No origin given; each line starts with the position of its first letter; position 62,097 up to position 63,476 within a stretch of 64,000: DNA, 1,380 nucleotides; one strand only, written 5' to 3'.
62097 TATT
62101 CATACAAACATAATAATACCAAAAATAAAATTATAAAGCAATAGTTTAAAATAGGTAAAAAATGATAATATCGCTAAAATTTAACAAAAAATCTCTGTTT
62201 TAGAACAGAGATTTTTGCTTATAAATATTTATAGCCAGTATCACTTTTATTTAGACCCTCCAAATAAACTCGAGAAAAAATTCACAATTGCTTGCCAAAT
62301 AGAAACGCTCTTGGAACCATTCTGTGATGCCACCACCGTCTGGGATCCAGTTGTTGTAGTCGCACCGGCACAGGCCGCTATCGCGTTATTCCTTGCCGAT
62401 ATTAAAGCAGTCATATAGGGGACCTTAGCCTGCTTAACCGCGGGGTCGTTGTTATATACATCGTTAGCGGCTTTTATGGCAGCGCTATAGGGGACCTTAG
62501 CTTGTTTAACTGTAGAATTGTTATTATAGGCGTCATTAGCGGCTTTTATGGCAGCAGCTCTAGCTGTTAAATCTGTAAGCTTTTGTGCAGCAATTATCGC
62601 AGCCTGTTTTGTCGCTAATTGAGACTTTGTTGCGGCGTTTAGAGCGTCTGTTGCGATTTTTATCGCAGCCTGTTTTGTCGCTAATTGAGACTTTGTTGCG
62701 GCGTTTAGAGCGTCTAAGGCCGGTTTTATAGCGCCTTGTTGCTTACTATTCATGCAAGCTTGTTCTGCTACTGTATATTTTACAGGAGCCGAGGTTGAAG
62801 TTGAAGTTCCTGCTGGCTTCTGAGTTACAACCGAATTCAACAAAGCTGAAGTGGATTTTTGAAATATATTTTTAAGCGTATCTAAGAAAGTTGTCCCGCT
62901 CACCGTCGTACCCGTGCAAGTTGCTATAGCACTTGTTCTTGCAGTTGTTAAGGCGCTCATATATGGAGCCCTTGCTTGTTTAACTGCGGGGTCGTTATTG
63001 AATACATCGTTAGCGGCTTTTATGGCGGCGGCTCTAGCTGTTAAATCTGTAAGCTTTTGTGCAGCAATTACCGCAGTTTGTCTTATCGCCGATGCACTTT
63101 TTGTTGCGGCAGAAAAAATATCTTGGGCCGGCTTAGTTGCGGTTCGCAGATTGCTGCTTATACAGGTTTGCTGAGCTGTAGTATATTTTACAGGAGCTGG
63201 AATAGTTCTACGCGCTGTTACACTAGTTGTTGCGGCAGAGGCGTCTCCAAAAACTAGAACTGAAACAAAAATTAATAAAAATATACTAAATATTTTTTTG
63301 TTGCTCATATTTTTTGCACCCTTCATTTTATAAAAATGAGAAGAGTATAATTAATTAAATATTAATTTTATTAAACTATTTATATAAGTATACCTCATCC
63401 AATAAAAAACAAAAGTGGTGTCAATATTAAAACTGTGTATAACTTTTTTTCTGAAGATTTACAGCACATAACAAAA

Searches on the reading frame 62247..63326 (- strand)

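Call 8: search_protein_families(library=pfam, proteins=[window:62247-63326:-], max_evalue=0.01)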
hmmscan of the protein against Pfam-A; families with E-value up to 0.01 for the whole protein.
window:62247-63326:- (359 aa): 1 family
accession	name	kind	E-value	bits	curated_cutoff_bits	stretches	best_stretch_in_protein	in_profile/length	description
PF12249.13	AftA_C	-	0.0015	18.7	25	0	284-311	134-161/177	Arabinofuranosyltransferase A C terminal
